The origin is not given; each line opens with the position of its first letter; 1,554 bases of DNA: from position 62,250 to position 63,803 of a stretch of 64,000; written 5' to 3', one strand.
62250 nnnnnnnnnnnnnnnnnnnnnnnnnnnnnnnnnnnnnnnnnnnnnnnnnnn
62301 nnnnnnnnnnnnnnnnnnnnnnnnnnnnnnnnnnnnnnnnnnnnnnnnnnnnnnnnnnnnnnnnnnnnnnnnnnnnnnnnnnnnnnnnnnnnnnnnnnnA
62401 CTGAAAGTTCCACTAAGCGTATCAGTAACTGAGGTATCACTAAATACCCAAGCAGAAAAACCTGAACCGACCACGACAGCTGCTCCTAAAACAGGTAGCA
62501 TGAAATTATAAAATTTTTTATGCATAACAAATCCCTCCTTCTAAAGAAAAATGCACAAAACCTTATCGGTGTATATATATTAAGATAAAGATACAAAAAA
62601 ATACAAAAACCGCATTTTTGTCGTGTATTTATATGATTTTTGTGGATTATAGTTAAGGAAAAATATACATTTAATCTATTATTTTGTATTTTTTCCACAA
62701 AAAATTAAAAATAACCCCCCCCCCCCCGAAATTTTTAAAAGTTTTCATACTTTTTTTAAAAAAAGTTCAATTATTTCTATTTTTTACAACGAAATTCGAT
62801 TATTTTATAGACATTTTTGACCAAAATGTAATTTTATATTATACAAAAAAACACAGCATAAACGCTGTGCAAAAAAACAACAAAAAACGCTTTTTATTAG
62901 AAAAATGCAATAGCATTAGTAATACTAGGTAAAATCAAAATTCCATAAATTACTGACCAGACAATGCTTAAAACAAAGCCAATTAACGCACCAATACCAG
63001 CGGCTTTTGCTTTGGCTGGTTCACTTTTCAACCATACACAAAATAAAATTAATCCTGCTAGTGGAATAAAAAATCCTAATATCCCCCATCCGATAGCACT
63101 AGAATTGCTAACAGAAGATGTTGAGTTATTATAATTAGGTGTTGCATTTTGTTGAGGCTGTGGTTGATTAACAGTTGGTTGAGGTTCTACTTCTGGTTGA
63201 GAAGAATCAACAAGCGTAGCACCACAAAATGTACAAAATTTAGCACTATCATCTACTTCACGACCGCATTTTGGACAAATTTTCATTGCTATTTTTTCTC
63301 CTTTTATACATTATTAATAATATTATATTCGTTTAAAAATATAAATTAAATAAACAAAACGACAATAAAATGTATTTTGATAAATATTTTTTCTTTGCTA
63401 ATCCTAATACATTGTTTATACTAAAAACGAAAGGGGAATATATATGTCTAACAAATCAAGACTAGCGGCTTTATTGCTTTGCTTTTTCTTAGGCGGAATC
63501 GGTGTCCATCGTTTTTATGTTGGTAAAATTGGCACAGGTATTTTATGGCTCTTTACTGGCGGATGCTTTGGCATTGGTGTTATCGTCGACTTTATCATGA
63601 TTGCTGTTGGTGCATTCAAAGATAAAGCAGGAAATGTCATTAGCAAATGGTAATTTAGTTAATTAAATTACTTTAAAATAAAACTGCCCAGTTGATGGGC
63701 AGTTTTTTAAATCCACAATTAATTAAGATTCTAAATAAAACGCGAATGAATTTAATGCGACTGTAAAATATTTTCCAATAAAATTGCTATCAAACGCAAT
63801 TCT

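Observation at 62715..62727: C13/G13 homopolymeric tract upstream of fibre module B: candidate slipped-strand phase-variation switch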

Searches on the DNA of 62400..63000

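Call 39: search_rna_families(source=window, start=62400, end=63000, threshold=evalue, max_evalue=5)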
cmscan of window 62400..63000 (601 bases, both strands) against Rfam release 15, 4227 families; matches with E-value up to 5: 2.
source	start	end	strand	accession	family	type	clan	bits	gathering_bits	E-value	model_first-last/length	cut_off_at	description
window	62844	62894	-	RF00057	RyhB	Gene; sRNA;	-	18.3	55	0.97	1-67/67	no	RyhB RNA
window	62846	62926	-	RF01456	VrrA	Gene; antisense;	-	17.2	50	2.5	1-140/140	no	Vibrio regulatory RNA of OmpA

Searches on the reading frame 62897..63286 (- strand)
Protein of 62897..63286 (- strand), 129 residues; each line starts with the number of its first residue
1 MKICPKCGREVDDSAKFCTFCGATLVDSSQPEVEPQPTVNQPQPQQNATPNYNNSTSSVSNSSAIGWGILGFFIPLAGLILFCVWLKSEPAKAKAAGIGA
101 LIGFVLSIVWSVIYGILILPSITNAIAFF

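Call 5: search_protein_families(library=pfam, proteins=[window:62897-63286:-], max_evalue=0.01)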
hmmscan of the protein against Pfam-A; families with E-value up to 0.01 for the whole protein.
window:62897-63286:- (129 aa): 7 families
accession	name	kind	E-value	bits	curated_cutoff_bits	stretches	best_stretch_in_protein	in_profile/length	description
PF13240.11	Zn_Ribbon_1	-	1.4e-09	37.9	25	1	4-25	2-23/23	zinc-ribbon domain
PF24460.1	DUF7575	-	4.3e-07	29.6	28.5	1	4-25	6-27/28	Domain of unknown function (DUF7575)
PF13248.11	Zn_ribbon_3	-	4.2e-06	26.5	27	1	1-23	2-24/26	zinc-ribbon domain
PF12773.13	DZR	-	1.8e-05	25.2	27.3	1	4-25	1-22/45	Double zinc ribbon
PF17032.10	Zn_ribbon_15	-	0.0012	20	28.9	1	2-22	53-73/73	zinc-ribbon family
PF24463.1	DUF7577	-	0.0012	18.8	28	1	4-25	5-26/27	Domain of unknown function (DUF7577)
PF10571.15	UPF0547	-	0.0022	18.5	29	1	2-22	1-21/26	Uncharacterised protein family UPF0547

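Call 12: find_encoding_contigs(protein=window:62897-63286:-, flank=3000, max_places=10)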
Protein window:62897-63286:- (129 aa): 23 contigs read that carry it; 10 places shown.
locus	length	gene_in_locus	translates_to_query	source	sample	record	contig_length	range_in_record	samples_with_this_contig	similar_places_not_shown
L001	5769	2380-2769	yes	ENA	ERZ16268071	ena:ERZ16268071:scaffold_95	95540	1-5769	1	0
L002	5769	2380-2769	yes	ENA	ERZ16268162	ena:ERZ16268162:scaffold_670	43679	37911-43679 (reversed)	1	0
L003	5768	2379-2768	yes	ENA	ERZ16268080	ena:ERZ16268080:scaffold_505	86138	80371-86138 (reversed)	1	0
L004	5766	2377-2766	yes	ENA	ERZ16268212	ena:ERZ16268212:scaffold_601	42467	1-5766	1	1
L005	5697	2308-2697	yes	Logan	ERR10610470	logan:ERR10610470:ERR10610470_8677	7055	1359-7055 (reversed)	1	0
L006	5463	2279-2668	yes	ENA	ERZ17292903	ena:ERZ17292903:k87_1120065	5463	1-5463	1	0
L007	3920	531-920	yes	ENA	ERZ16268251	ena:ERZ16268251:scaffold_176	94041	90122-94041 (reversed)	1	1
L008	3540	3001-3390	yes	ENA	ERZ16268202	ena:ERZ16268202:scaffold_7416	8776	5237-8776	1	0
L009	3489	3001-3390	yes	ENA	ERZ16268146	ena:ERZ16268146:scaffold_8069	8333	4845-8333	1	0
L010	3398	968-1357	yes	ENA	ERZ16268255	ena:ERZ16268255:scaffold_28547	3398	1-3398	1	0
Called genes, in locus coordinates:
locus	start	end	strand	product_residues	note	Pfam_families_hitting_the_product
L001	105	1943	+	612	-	PF09479:Flg_new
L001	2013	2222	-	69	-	PF05154:TM2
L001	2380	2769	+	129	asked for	PF12773:DZR (faint), PF13240:Zn_Ribbon_1, PF13248:Zn_ribbon_3 (weak), PF24460:DUF7575 (weak)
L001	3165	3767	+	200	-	-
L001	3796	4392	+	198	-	-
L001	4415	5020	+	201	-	-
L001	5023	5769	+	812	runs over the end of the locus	-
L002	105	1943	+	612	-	PF09479:Flg_new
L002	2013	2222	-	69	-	PF05154:TM2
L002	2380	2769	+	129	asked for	PF12773:DZR (faint), PF13240:Zn_Ribbon_1, PF13248:Zn_ribbon_3 (weak), PF24460:DUF7575 (weak)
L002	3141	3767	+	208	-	-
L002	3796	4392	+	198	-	-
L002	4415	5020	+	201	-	-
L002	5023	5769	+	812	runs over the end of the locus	-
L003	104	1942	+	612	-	PF09479:Flg_new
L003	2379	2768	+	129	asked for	PF12773:DZR (faint), PF13240:Zn_Ribbon_1, PF13248:Zn_ribbon_3 (weak), PF24460:DUF7575 (weak)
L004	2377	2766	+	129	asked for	PF12773:DZR (faint), PF13240:Zn_Ribbon_1, PF13248:Zn_ribbon_3 (weak), PF24460:DUF7575 (weak)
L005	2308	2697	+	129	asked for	PF12773:DZR (faint), PF13240:Zn_Ribbon_1, PF13248:Zn_ribbon_3 (weak), PF24460:DUF7575 (weak)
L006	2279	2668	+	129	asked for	PF12773:DZR (faint), PF13240:Zn_Ribbon_1, PF13248:Zn_ribbon_3 (weak), PF24460:DUF7575 (weak)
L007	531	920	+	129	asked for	PF12773:DZR (faint), PF13240:Zn_Ribbon_1, PF13248:Zn_ribbon_3 (weak), PF24460:DUF7575 (weak)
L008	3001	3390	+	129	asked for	PF12773:DZR (faint), PF13240:Zn_Ribbon_1, PF13248:Zn_ribbon_3 (weak), PF24460:DUF7575 (weak)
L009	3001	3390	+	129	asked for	PF12773:DZR (faint), PF13240:Zn_Ribbon_1, PF13248:Zn_ribbon_3 (weak), PF24460:DUF7575 (weak)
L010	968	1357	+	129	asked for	PF12773:DZR (faint), PF13240:Zn_Ribbon_1, PF13248:Zn_ribbon_3 (weak), PF24460:DUF7575 (weak)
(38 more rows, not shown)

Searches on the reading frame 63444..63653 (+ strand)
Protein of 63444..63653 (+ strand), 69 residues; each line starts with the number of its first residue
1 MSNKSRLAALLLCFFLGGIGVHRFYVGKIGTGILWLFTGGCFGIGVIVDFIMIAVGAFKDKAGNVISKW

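Call 5: search_protein_families(library=pfam, proteins=[window:63444-63653:+], max_evalue=0.01)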
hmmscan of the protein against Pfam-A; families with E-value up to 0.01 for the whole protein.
window:63444-63653:+ (69 aa): 1 family
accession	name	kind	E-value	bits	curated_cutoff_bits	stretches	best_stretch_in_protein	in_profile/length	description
PF05154.21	TM2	-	6.7e-21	74.7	27.9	1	3-51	2-51/51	TM2 domain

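Call 24: find_encoding_contigs(protein=window:63444-63653:+, flank=2500, max_places=10)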
Protein window:63444-63653:+ (69 aa): 23 contigs read that carry it; 10 places shown.
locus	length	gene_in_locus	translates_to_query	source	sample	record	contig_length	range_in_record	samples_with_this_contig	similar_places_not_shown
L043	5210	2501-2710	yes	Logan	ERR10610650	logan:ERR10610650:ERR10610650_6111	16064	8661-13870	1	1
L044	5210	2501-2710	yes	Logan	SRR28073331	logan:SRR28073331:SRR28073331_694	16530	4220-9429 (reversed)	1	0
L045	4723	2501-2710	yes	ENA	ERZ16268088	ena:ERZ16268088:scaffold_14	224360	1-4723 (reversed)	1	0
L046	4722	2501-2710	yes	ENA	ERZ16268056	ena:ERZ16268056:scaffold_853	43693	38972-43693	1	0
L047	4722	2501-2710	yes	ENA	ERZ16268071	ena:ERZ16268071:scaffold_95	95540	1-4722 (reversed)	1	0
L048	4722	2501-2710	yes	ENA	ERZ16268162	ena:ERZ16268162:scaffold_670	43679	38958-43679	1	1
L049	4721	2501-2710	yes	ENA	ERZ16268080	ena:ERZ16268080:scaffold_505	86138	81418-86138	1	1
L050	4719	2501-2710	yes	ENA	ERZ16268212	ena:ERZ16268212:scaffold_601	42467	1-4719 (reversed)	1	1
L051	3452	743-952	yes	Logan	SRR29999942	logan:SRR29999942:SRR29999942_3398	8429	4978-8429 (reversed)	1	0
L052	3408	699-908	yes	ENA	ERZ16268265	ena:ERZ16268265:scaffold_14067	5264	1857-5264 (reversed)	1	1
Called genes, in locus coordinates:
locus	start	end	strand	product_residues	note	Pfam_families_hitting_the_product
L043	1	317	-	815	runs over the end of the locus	-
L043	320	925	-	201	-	-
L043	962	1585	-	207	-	-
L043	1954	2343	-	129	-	PF12773:DZR (weak), PF13240:Zn_Ribbon_1, PF13248:Zn_ribbon_3 (weak), PF24460:DUF7575 (weak)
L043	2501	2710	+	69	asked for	PF05154:TM2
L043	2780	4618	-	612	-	PF09479:Flg_new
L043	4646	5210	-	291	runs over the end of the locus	-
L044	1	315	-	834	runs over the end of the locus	-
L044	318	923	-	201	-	-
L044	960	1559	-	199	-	-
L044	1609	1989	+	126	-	-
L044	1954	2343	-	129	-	PF12773:DZR (weak), PF13240:Zn_Ribbon_1, PF13248:Zn_ribbon_3 (weak), PF24460:DUF7575 (weak)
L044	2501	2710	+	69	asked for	PF05154:TM2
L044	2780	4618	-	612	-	PF09479:Flg_new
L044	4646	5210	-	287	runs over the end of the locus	-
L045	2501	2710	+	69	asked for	PF05154:TM2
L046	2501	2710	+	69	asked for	PF05154:TM2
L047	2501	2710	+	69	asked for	PF05154:TM2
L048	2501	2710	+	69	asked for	PF05154:TM2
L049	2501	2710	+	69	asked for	PF05154:TM2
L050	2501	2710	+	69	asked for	PF05154:TM2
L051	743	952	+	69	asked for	PF05154:TM2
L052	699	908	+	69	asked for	PF05154:TM2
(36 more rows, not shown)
